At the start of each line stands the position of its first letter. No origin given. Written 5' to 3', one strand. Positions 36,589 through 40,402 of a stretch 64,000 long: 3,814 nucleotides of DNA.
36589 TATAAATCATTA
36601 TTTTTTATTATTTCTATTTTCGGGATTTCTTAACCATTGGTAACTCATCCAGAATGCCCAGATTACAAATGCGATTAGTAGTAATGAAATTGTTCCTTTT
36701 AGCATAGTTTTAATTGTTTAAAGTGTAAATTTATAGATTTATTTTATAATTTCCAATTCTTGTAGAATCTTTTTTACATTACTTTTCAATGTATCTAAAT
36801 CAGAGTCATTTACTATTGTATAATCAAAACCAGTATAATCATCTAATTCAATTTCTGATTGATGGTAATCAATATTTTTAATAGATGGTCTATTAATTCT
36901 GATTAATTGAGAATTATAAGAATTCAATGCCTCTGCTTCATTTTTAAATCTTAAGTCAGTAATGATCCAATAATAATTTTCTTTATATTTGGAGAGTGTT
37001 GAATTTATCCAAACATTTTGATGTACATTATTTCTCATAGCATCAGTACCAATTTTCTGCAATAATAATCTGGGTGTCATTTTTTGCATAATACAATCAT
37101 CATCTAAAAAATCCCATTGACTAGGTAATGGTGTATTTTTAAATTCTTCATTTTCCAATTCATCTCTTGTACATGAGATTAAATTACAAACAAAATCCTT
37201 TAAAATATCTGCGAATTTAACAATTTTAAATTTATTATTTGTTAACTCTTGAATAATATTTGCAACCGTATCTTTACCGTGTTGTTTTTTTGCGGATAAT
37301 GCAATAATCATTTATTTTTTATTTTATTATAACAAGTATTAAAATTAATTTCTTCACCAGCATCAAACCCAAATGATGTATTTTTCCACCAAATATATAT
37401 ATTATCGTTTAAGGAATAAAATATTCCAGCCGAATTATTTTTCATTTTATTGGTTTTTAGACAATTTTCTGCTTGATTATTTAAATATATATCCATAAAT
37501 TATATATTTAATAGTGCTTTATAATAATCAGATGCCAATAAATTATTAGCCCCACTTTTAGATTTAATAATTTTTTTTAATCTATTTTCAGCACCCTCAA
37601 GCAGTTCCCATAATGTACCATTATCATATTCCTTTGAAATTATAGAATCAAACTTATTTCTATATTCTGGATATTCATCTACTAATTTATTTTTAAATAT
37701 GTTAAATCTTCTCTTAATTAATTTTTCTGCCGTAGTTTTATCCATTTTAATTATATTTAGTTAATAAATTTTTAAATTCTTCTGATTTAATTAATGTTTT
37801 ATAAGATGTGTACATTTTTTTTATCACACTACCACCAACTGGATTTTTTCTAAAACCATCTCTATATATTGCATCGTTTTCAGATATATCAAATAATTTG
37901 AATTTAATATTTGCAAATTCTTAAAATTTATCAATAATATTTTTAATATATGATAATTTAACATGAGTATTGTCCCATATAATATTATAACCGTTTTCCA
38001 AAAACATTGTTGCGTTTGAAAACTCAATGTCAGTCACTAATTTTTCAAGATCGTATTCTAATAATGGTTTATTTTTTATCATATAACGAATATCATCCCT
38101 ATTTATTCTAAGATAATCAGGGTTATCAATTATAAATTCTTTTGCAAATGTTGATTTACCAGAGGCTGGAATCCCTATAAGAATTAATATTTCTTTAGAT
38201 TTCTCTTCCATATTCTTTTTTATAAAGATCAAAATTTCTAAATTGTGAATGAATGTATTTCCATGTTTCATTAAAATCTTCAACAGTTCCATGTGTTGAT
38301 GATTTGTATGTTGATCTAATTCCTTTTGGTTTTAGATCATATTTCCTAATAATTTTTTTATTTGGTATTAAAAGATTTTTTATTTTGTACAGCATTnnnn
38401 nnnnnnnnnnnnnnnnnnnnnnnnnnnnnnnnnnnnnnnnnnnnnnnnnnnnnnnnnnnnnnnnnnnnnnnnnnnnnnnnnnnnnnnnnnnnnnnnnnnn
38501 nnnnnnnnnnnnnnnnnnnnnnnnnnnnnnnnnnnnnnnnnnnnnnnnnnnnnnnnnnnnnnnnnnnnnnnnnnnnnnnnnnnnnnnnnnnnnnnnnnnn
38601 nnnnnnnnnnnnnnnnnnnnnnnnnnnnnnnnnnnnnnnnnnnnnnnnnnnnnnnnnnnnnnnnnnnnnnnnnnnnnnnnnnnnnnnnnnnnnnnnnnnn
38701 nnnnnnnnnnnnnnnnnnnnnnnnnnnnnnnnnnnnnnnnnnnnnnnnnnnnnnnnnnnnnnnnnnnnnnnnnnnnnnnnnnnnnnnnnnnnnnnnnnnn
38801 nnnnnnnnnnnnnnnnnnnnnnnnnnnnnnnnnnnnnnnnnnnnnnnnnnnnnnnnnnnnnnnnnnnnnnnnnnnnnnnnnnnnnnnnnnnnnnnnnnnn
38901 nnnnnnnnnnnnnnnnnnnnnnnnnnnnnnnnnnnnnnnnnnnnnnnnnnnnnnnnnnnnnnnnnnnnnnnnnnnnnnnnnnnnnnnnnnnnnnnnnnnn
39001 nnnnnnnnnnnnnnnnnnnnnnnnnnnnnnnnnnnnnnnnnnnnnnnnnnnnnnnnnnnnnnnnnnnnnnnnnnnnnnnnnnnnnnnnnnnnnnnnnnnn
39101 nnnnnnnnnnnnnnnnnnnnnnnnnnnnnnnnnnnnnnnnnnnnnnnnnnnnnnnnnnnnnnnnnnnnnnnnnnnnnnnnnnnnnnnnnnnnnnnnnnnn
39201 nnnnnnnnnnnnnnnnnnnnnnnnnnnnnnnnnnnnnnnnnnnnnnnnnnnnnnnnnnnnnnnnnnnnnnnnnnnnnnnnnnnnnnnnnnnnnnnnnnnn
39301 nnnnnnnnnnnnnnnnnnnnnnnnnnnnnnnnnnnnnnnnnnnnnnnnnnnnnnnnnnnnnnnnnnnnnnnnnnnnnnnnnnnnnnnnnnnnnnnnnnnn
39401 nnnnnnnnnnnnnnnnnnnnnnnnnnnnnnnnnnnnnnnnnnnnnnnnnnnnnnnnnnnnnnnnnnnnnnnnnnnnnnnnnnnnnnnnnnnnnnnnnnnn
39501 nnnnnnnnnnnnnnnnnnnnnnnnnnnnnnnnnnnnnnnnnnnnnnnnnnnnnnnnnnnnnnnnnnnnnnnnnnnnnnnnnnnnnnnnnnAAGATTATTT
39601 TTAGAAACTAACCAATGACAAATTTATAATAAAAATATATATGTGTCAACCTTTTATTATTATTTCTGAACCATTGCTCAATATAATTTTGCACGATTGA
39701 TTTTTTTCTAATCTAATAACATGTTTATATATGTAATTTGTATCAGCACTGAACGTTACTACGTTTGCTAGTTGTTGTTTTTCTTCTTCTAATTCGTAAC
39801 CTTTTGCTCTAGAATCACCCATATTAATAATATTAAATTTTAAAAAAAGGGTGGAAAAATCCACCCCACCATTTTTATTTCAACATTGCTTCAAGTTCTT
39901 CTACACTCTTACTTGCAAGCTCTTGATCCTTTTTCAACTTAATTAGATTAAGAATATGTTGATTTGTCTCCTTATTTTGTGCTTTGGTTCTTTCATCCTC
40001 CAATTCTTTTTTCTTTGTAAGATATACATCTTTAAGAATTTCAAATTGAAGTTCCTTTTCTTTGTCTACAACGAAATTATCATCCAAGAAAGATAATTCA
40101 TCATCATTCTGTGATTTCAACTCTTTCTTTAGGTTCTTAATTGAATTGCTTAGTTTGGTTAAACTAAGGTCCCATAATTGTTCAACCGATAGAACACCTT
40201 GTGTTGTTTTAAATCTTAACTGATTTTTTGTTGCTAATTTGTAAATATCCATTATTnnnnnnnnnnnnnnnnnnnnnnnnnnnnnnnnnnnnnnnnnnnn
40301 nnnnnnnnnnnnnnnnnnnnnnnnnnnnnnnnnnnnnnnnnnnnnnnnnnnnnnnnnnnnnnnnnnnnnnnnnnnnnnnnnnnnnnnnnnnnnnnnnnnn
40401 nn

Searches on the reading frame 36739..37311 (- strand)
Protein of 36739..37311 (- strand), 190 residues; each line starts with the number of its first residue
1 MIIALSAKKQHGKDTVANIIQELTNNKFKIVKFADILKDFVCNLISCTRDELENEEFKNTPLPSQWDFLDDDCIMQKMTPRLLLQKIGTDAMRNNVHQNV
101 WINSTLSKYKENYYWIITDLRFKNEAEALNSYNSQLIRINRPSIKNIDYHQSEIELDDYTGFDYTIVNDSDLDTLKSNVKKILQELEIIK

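Call 27: search_protein_families(library=phrogs, proteins=[window:36739-37311:-], max_evalue=0.001)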
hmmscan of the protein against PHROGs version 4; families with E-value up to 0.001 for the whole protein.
window:36739-37311:- (190 aa): 1 family
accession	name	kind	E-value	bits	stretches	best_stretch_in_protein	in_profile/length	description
phrog_139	-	other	7.7e-50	171.2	1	1-186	84-263/342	deoxynucleoside monophosphate kinase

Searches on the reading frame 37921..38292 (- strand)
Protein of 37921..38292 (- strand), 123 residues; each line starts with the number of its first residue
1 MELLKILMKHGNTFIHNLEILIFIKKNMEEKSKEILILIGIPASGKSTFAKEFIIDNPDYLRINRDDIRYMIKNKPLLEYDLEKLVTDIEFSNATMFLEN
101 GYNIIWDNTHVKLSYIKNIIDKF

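Call 10: search_protein_families(library=phrogs, proteins=[window:37921-38292:-], max_evalue=0.01)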
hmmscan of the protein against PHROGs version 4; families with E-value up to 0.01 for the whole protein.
window:37921-38292:- (123 aa): 5 families
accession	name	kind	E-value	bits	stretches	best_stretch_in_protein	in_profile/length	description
phrog_505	-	other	1.1e-18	68.7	1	33-119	2-93/295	polynucleotide kinase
phrog_2071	-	other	1.2e-13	52.5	1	24-121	5-103/282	ATPase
phrog_6931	-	unknown function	9e-08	32.7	1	19-112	176-270/343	-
phrog_8238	-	DNA, RNA and nucleotide metabolism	5.6e-05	22.4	1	33-119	2-92/737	RNA ligase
phrog_4581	-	head and packaging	0.0019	18.7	1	25-77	116-166/395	terminase small subunit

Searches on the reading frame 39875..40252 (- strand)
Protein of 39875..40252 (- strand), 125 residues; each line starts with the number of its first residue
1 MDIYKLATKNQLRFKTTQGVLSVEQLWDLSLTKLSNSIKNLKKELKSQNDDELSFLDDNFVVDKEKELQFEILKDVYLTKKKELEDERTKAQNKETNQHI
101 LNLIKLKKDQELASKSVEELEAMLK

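Call 27: search_protein_families(library=phrogs, proteins=[window:39875-40252:-], max_evalue=0.001)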
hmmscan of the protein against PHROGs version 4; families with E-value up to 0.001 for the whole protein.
window:39875-40252:- (125 aa): 1 family
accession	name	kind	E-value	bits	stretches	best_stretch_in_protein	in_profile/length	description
phrog_2018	-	unknown function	1.9e-32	113.1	1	1-125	3-130/132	-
